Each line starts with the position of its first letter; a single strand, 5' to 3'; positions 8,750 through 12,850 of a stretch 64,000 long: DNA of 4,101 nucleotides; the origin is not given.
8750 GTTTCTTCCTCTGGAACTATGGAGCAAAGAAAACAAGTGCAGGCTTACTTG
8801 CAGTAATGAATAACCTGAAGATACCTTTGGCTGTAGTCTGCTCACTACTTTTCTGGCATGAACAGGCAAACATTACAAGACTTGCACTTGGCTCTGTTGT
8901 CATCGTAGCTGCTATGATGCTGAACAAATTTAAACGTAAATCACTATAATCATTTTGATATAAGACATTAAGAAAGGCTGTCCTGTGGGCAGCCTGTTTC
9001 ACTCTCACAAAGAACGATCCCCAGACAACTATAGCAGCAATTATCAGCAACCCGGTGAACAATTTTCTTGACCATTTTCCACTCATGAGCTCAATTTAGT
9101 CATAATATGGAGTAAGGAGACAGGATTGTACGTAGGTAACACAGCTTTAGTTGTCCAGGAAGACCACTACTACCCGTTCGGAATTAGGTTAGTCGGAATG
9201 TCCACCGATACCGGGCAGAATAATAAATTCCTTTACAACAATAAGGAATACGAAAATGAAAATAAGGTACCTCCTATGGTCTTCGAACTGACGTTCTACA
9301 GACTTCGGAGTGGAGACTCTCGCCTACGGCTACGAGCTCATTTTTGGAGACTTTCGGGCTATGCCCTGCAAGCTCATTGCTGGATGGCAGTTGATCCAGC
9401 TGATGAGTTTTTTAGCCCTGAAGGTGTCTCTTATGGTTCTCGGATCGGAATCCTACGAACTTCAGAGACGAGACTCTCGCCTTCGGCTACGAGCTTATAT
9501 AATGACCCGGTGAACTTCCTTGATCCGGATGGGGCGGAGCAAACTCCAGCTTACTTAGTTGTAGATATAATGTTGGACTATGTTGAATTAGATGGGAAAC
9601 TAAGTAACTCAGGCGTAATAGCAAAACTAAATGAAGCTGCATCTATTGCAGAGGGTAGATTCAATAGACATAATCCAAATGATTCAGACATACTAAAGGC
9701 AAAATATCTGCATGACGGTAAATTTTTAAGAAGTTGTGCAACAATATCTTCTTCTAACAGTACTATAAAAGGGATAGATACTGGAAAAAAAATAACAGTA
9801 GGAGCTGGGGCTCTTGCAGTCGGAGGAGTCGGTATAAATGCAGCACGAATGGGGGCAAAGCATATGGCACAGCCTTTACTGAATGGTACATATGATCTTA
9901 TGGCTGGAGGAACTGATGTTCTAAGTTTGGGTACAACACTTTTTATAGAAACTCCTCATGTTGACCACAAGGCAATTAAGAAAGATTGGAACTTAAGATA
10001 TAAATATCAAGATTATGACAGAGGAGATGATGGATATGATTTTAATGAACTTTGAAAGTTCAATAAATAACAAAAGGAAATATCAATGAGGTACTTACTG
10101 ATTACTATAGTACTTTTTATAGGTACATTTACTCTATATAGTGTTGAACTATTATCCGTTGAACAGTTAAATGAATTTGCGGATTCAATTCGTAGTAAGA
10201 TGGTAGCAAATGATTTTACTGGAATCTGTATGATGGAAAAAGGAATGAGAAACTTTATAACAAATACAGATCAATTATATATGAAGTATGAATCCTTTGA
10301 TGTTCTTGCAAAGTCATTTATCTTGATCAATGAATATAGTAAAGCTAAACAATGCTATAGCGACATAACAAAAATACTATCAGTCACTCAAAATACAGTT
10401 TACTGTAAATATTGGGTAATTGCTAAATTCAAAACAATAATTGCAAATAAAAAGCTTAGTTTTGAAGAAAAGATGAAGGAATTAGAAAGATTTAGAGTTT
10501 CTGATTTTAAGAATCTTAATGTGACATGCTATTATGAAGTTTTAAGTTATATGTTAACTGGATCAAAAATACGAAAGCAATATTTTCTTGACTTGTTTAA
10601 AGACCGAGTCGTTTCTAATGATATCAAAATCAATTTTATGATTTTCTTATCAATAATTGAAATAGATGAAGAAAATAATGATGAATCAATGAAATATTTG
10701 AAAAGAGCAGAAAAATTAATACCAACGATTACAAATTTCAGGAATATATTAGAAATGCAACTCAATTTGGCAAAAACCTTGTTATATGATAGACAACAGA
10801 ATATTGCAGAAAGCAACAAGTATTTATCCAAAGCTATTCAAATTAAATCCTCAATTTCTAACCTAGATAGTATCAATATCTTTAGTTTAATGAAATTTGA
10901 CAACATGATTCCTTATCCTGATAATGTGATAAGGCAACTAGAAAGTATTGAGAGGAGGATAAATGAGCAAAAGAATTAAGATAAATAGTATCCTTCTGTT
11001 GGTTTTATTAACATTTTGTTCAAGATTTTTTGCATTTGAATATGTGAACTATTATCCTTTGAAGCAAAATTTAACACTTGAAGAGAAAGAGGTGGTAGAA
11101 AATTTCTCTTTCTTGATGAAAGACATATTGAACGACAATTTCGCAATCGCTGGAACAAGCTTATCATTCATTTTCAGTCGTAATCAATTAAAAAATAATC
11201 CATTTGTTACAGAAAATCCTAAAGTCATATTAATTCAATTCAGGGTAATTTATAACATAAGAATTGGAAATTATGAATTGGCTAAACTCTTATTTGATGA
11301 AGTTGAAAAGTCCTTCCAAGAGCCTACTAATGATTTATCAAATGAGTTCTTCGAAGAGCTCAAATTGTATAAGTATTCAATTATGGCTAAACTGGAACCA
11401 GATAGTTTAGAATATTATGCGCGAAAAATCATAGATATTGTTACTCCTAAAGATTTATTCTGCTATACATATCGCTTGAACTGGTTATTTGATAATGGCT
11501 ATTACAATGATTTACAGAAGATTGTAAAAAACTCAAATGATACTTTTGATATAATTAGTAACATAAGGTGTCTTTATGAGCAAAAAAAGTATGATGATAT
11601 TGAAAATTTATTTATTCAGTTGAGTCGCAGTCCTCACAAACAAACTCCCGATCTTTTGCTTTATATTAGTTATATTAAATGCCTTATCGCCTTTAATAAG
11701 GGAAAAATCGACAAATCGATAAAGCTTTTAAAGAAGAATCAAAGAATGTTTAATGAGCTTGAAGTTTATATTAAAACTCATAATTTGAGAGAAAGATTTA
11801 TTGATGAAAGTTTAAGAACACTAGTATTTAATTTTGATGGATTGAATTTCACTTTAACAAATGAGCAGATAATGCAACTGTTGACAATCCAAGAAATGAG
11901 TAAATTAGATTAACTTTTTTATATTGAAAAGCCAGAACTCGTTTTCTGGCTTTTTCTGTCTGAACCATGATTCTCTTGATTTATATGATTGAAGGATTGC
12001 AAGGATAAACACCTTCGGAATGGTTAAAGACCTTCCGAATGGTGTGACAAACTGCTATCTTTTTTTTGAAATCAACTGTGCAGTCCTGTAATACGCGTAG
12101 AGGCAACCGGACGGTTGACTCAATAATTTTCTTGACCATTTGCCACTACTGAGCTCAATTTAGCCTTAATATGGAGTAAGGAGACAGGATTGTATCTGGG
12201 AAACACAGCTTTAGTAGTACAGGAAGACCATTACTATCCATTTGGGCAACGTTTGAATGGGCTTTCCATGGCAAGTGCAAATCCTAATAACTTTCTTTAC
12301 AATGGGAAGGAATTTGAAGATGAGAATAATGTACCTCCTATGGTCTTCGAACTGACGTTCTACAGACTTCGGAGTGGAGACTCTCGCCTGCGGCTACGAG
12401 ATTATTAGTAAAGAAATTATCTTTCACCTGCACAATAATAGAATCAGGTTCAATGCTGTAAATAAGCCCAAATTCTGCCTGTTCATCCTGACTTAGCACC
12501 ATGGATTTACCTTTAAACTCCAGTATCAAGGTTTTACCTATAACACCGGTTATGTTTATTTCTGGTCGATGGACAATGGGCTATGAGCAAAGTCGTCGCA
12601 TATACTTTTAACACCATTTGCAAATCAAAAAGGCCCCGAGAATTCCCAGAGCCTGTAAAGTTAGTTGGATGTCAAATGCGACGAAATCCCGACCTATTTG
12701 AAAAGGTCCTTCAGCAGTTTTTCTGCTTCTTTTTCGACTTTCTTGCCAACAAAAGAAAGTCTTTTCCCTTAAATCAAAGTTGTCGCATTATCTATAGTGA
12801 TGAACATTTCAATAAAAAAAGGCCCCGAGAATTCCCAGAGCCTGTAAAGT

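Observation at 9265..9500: GC-rich 46-nt element inserted repeatedly, in different reading phases, inside the RHS-core-like region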

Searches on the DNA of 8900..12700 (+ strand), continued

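Call 50: search_with_rna_model(model_id=R1, source=L027, start=6200, end=6600, max_evalue=10, filters=off, show_alignments=3)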
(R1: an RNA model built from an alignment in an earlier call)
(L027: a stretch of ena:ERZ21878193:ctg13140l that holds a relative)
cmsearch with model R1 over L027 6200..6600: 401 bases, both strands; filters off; matches with E-value up to 10: 9.
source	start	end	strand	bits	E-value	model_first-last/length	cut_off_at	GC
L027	6377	6454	+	12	0.0042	1-78/78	no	0.53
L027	6210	6283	+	3.3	0.5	1-78/78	no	0.45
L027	6361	6389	-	-0.5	4.1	1-78/78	no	0.38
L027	6432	6462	-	-1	5.1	1-78/78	no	0.48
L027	6263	6275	-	-1.3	6.1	22-34/78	no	0.46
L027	6290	6318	-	-1.6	7.3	12-43/78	no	0.38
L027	6572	6596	-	-1.8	8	15-42/78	no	0.24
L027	6477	6523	+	-1.9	8.6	1-78/78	no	0.51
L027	6514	6559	-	-2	9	1-78/78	no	0.3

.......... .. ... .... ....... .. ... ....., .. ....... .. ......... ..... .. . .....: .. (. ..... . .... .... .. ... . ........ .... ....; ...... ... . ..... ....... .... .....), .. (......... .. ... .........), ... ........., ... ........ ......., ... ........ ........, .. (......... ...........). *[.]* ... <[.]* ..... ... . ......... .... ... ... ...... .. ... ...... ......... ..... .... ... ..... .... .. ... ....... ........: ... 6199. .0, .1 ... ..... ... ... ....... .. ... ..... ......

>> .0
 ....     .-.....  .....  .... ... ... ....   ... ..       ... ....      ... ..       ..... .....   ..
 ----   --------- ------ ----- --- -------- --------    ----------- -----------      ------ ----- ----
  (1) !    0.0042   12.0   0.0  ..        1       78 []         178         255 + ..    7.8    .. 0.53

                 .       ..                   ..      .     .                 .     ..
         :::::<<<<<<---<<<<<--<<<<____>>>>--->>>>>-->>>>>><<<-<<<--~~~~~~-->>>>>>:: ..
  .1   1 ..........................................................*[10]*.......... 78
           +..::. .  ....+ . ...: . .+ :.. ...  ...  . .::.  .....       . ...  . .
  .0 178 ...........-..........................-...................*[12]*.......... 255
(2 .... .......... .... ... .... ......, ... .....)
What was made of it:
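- Checked: The element-free RHS stretch of a relative is also 0.53 GC (call 50), so part of the GC island belongs to the RHS core itself.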

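Call 71: search_rna_families(source=window, start=9240, end=9520, threshold=evalue, max_evalue=10)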
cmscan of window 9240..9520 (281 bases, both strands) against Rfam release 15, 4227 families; matches with E-value up to 10: 3.
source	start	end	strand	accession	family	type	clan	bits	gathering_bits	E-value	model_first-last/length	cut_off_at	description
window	9394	9438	+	RF00203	snoR160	Gene; snRNA; snoRNA; CD-box;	-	16.5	42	7.8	1-80/80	no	Small nucleolar RNA R160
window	9395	9436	+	RF00274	SNORD57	Gene; snRNA; snoRNA; CD-box;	CL00058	16.1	47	1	1-72/72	no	Small nucleolar RNA SNORD57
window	9252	9342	+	RF01128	sR43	Gene; snRNA; snoRNA; CD-box;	-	9.6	45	4.7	1-56/56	no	Small nucleolar RNA sR42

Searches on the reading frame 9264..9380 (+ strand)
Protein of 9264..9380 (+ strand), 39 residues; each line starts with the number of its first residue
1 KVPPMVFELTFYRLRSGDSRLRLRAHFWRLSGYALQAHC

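Call 67: search_protein_representatives(protein=window:9264-9380:+)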
Query: 39 residues. Proteins with E-value up to 0.001 (for the whole library): 8; up to 1e-10: 4; up to 1e-30: 0. The best 8 are listed.
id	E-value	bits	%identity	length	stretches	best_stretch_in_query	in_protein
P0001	3.4e-18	79.2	100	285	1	1-39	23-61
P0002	5.8e-17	75.4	94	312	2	2-37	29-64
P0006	3.7e-13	63.8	89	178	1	2-38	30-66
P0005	3.9e-11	57.6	82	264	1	2-39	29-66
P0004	2.3e-10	55.3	79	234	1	2-39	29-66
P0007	1.7e-07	46.5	73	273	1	2-38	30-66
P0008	2.7e-06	42.8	89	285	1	2-28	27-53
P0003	3.1e-05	39.6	85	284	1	2-28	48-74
